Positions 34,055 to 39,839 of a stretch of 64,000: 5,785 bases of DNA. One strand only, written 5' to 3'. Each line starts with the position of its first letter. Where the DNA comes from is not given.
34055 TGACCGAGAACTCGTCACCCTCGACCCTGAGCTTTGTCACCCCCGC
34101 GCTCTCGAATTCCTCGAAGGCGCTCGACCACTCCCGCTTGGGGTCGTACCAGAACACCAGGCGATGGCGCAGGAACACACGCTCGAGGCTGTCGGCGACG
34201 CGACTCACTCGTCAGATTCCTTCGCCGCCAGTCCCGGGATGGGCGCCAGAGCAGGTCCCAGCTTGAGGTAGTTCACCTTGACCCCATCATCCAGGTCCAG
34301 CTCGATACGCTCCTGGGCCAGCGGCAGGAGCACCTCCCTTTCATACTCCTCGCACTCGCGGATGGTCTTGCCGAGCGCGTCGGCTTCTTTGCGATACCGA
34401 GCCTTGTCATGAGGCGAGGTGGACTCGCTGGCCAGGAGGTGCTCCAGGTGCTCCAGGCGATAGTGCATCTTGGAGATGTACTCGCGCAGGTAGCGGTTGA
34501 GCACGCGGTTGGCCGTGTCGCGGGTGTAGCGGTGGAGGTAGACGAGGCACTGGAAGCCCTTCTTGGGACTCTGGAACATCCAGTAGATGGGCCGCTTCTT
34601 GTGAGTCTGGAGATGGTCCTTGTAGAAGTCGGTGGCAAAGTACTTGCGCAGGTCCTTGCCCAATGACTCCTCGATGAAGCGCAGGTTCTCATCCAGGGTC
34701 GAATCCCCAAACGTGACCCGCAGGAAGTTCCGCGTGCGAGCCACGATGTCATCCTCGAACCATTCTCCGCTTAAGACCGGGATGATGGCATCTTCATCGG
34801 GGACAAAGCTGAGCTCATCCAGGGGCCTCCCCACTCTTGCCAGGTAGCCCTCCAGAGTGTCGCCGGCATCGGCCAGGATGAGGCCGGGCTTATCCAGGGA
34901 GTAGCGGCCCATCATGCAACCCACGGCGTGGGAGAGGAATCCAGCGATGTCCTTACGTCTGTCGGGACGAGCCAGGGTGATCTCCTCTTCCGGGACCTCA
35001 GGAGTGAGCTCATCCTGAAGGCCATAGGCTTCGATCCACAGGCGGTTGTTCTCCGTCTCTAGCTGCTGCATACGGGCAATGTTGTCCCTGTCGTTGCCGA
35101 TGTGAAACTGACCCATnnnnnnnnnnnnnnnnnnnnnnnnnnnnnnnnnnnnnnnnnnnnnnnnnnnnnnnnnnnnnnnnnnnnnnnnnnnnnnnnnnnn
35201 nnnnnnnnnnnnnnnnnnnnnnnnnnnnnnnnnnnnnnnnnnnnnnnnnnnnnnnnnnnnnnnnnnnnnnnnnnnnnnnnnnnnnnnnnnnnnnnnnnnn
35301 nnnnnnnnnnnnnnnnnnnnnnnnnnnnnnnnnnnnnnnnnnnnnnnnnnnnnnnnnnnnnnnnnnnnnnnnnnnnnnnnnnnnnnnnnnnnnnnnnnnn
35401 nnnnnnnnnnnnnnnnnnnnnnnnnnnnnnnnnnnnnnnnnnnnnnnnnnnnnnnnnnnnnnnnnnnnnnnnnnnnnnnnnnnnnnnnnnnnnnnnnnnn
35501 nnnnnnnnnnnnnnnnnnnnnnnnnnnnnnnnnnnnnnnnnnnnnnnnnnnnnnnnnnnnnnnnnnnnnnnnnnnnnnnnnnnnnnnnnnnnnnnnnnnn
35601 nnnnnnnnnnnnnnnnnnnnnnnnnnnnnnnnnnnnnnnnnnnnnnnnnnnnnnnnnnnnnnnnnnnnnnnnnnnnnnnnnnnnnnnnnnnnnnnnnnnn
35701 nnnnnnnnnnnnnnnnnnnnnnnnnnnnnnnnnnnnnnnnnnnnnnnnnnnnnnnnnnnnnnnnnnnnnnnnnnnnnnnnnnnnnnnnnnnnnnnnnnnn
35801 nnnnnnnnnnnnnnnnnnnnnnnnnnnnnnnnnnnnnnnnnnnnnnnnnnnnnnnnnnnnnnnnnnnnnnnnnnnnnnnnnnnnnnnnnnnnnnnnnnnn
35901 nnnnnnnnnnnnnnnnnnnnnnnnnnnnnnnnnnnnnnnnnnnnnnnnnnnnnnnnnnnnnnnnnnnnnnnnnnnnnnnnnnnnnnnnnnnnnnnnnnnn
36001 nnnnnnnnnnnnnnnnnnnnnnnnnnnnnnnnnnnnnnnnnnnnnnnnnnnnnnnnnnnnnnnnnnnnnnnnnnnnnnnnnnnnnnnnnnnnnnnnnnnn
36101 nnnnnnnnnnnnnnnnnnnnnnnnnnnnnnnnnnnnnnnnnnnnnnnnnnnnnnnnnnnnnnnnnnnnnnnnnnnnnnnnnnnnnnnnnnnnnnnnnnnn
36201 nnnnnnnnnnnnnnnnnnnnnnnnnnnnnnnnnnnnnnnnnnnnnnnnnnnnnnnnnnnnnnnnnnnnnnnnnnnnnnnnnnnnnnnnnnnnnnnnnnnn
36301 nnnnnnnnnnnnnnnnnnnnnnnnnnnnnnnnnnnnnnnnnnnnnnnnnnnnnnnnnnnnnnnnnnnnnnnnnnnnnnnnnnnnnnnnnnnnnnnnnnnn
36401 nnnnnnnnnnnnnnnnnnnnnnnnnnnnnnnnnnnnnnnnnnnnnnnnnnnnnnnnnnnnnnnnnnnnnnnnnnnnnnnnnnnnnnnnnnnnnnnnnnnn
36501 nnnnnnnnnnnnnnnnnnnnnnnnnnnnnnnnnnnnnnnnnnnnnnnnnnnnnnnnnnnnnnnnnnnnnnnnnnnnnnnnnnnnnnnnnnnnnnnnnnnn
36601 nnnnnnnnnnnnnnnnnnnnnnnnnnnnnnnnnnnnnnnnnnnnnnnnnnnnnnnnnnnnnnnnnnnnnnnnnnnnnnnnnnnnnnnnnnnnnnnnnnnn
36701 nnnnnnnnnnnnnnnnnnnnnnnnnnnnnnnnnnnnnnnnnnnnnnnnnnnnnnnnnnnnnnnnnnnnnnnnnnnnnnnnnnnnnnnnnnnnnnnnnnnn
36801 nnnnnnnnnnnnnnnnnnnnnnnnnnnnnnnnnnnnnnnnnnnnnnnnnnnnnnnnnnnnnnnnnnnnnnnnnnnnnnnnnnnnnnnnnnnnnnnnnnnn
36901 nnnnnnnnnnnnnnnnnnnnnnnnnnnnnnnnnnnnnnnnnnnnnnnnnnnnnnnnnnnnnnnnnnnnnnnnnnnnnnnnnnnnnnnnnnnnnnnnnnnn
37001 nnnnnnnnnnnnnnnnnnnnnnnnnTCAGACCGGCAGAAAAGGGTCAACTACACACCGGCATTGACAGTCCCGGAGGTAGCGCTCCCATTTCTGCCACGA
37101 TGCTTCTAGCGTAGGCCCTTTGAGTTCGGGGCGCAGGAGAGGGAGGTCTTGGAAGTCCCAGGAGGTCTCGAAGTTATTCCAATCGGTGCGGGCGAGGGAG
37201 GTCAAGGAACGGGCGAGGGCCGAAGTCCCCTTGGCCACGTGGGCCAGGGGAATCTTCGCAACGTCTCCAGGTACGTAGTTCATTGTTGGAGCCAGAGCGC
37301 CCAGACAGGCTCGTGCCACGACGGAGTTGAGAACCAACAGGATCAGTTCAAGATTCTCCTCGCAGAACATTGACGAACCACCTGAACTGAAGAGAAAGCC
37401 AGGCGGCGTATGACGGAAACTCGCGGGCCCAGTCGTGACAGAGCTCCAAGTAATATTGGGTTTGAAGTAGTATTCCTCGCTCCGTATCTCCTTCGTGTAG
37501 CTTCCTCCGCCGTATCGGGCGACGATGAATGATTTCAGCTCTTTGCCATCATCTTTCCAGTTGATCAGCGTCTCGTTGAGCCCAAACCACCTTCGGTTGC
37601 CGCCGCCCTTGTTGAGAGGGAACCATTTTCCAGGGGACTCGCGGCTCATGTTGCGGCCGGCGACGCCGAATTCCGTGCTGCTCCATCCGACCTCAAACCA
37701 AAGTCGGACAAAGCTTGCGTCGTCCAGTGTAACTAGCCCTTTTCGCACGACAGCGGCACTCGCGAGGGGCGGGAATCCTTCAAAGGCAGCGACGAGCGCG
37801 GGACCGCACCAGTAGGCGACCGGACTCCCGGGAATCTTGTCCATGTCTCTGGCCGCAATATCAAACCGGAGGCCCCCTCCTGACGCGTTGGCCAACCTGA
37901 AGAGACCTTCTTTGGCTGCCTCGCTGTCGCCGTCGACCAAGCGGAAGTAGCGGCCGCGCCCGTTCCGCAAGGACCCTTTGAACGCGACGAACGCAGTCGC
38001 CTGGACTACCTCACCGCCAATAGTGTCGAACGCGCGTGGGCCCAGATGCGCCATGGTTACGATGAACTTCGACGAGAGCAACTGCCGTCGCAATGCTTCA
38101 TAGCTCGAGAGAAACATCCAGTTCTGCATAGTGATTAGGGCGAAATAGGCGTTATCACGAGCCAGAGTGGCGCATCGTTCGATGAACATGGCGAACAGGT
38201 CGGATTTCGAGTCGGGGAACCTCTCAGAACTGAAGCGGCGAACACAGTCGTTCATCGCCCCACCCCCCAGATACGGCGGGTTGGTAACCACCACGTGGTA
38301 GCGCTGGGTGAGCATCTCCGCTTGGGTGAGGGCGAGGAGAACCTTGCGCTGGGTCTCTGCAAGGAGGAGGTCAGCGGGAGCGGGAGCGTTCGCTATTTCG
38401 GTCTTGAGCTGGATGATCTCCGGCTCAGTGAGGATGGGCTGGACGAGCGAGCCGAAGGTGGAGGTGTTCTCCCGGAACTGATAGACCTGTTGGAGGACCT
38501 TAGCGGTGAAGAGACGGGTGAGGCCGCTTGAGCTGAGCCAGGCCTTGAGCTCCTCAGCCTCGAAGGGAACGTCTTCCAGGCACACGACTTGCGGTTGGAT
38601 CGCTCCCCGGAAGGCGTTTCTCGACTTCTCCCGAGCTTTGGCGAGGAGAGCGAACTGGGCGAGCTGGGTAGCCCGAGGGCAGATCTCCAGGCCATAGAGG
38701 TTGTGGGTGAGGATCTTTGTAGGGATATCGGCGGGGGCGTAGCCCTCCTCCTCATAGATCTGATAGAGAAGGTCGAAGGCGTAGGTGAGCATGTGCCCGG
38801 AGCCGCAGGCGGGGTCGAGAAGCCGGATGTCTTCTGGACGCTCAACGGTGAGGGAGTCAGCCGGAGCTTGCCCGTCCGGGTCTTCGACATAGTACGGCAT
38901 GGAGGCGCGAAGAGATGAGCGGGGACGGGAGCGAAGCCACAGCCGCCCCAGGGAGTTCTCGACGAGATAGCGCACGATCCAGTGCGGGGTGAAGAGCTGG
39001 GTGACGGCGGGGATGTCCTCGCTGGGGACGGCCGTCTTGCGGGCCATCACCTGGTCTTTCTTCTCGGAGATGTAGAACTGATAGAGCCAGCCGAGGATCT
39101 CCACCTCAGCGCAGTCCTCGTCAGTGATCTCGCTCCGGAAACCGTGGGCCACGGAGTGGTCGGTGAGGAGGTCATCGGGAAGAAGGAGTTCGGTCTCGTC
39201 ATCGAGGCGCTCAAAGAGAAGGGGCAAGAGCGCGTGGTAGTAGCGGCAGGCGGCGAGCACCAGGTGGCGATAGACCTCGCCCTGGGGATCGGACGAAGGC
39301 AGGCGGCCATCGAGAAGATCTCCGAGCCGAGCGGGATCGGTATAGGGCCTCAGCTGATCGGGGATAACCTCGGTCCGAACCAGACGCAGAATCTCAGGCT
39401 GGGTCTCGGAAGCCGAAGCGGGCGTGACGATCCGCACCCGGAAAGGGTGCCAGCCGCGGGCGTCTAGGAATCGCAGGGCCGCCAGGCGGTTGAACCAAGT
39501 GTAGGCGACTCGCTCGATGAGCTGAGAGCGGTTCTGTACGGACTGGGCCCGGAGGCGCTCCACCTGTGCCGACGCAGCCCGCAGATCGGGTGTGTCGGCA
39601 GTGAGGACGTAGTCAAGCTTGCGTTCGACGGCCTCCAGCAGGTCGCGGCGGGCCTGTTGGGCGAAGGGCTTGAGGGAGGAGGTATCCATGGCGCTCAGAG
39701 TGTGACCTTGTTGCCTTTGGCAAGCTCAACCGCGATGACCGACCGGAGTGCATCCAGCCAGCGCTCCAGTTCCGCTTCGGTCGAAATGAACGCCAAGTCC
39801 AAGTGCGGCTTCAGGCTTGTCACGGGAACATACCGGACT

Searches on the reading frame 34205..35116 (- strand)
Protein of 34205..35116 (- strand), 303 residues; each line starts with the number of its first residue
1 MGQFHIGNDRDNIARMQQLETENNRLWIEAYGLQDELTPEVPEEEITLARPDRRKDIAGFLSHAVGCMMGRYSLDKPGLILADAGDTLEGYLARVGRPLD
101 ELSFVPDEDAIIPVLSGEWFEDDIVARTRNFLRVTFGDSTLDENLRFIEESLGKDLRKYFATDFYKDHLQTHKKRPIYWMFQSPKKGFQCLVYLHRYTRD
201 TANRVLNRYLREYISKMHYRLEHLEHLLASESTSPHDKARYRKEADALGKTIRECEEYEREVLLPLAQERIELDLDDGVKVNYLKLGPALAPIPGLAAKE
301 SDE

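Call 3: search_protein_families(library=pfam, proteins=[window:34205-35116:-], max_evalue=0.01)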
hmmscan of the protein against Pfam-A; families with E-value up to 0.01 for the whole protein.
window:34205-35116:- (303 aa): 0 families

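Call 4: search_protein_families(library=ncbifam, proteins=[window:34205-35116:-], max_evalue=0.01)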
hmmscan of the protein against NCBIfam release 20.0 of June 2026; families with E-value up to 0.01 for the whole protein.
window:34205-35116:- (303 aa): 3 families
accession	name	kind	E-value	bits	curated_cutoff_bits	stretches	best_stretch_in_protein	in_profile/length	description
NF033452.1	BREX_1_MTaseX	exception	1.1e-107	361.4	500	1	10-287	919-1208/1210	BREX-1 system adenine-specific DNA-methyltransferase PglX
NF033455.1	BREX_6_MTaseX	exception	2.2e-14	52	900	1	153-292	1049-1202/1319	BREX-6 system adenine-specific DNA-methyltransferase PglX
NF033454.1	BREX_5_MTaseX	exception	1.1e-06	26.5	900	1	107-269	1012-1187/1404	BREX-5 system adenine-specific DNA-methyltransferase PglX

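Call 5: search_protein_families(library=padloc, proteins=[window:34205-35116:-], max_evalue=0.001)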
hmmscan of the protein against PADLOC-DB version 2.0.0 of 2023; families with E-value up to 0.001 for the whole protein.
window:34205-35116:- (303 aa): 14 families
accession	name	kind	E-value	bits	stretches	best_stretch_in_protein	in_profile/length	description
PDLC02521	PglX|PglXI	-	2.6e-113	378.1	1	10-295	890-1172/1174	PglX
PDLC02531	PglX|PglXI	-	2.1e-106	354.1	2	98-299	150-357/359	PglX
PDLC02516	PglX|PglXI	-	7.1e-103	343.3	1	10-301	294-592/593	PglX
PDLC03600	REase_MTase_IIG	-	5.4e-100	334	1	9-301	898-1202/1205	Type IIG restriction enzyme-methyltransferase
PDLC02641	DrmMI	-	6.3e-60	201.2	1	12-293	881-1160/1161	DrmMI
PDLC02517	PglX|PglXI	-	3.2e-50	169.3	1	43-286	447-686/707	PglX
PDLC02523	PglX|PglXI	-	8.8e-13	44.9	1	154-292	1050-1201/1428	PglX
PDLC02540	PglX|PglXI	-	8.5e-12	43.7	1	190-292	5-105/106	PglX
PDLC02527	PglX|PglXI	-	1.4e-11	40.9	1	98-282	1042-1228/1332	PglX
PDLC02528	PglX|PglXI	-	4.6e-11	39.2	1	100-219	869-991/1125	PglX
PDLC02532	PglX|PglXI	-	5.6e-09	32.8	1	154-283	436-562/682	PglX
PDLC02534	PglX|PglXI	-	2.1e-06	25.1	1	98-207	118-233/389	PglX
PDLC02539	PglX|PglXI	-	1.2e-05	21.9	1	103-240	506-646/706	PglX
PDLC02518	PglX|PglXI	-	0.00015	17.5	1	146-268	1056-1193/1412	PglX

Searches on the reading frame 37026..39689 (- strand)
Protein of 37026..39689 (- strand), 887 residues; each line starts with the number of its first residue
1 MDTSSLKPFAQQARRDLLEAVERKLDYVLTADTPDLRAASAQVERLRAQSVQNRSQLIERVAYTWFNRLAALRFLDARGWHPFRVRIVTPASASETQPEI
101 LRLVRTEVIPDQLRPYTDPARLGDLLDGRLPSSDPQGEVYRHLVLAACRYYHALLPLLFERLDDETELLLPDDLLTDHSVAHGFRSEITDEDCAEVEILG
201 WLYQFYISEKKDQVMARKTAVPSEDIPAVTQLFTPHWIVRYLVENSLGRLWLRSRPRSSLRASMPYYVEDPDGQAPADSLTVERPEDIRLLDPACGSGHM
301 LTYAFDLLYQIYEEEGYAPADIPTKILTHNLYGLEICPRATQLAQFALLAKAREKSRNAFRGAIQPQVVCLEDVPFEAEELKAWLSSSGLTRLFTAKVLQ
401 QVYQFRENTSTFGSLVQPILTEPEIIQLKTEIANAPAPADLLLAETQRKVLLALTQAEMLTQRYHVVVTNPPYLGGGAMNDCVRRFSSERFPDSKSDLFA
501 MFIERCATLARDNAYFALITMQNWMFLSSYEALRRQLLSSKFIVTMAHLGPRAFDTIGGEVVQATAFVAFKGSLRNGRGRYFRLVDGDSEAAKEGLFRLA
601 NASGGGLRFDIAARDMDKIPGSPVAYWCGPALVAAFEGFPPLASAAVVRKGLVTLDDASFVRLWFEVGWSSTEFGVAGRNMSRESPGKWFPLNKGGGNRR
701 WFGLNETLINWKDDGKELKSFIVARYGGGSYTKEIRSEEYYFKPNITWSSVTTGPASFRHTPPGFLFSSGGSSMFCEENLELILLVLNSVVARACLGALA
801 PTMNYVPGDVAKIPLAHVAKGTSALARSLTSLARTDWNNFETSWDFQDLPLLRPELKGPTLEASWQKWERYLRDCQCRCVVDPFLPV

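Call 3: search_protein_families(library=pfam, proteins=[window:37026-39689:-], max_evalue=0.01)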
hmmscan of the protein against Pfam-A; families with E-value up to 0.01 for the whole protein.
window:37026-39689:- (887 aa): 3 families
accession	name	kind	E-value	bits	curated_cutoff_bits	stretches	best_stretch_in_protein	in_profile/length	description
PF07669.17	Eco57I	-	1.2e-18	68.3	25.3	1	329-549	1-165/171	Eco57I restriction-modification methylase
PF02384.22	N6_Mtase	-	4.3e-09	36.6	20.4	1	460-556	122-220/311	N-6 DNA Methylase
PF20473.4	MmeI_Mtase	-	3.4e-08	33.4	27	1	284-520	17-198/259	MmeI, DNA-methyltransferase domain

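Call 4: search_protein_families(library=ncbifam, proteins=[window:37026-39689:-], max_evalue=0.01)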
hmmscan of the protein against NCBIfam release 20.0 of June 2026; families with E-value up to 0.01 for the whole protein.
window:37026-39689:- (887 aa): 5 families
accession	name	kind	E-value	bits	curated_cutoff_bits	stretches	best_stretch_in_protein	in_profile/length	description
NF033452.1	BREX_1_MTaseX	exception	1.3e-265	884.4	500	1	6-872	1-918/1210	BREX-1 system adenine-specific DNA-methyltransferase PglX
NF033455.1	BREX_6_MTaseX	exception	4.1e-90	302.9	900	3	462-847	553-933/1319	BREX-6 system adenine-specific DNA-methyltransferase PglX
NF033454.1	BREX_5_MTaseX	exception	6.1e-74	249.4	900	3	457-828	496-855/1404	BREX-5 system adenine-specific DNA-methyltransferase PglX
NF033451.1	BREX_2_MTaseX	equivalog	3.1e-09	35.1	400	1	286-355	223-293/1185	BREX-2 system adenine-specific DNA-methyltransferase PglX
TIGR02987.1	met_A_Alw26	exception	0.0082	14.9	353.5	0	286-315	31-60/523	Alw26I/Eco31I/Esp3I family type II restriction adenine-specific DNA-methyltransferase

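Call 5: search_protein_families(library=padloc, proteins=[window:37026-39689:-], max_evalue=0.001)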
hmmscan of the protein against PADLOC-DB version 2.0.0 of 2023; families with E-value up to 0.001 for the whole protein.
window:37026-39689:- (887 aa): 42 families (the best 25 are shown)
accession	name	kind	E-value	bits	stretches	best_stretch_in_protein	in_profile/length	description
PDLC02521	PglX|PglXI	-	1.9e-274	911.7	1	1-872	1-889/1174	PglX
PDLC03600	REase_MTase_IIG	-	6.5e-250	830.5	1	1-871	1-897/1205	Type IIG restriction enzyme-methyltransferase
PDLC02525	PglX|PglXI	-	1.7e-210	698.7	1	1-596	1-588/607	PglX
PDLC02522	PglX|PglXI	-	2.5e-193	642.9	2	276-855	412-980/1218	PglX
PDLC02641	DrmMI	-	2.9e-157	523.6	1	53-872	71-878/1161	DrmMI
PDLC02524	PglX|PglXI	-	5.3e-151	502.5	1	194-853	16-681/722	PglX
PDLC02527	PglX|PglXI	-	3e-88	294.9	3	457-823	550-902/1332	PglX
PDLC02523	PglX|PglXI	-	5.1e-78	261.1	3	462-823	560-912/1428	PglX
PDLC02517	PglX|PglXI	-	1.1e-73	246.9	1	455-848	6-390/707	PglX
PDLC02518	PglX|PglXI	-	1.5e-65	219.8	3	457-825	506-861/1412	PglX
PDLC02516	PglX|PglXI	-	1.4e-63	213.6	1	608-874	26-295/593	PglX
PDLC02528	PglX|PglXI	-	3.1e-63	212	1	147-573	131-582/1125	PglX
PDLC02519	PglX|PglXI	-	5.7e-59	197.8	2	453-831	472-847/1241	PglX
PDLC02535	PglX|PglXI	-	2.1e-36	123.6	2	284-557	294-574/731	PglX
PDLC02526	PglX|PglXI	-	1.4e-35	120.9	2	193-355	187-374/640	PglX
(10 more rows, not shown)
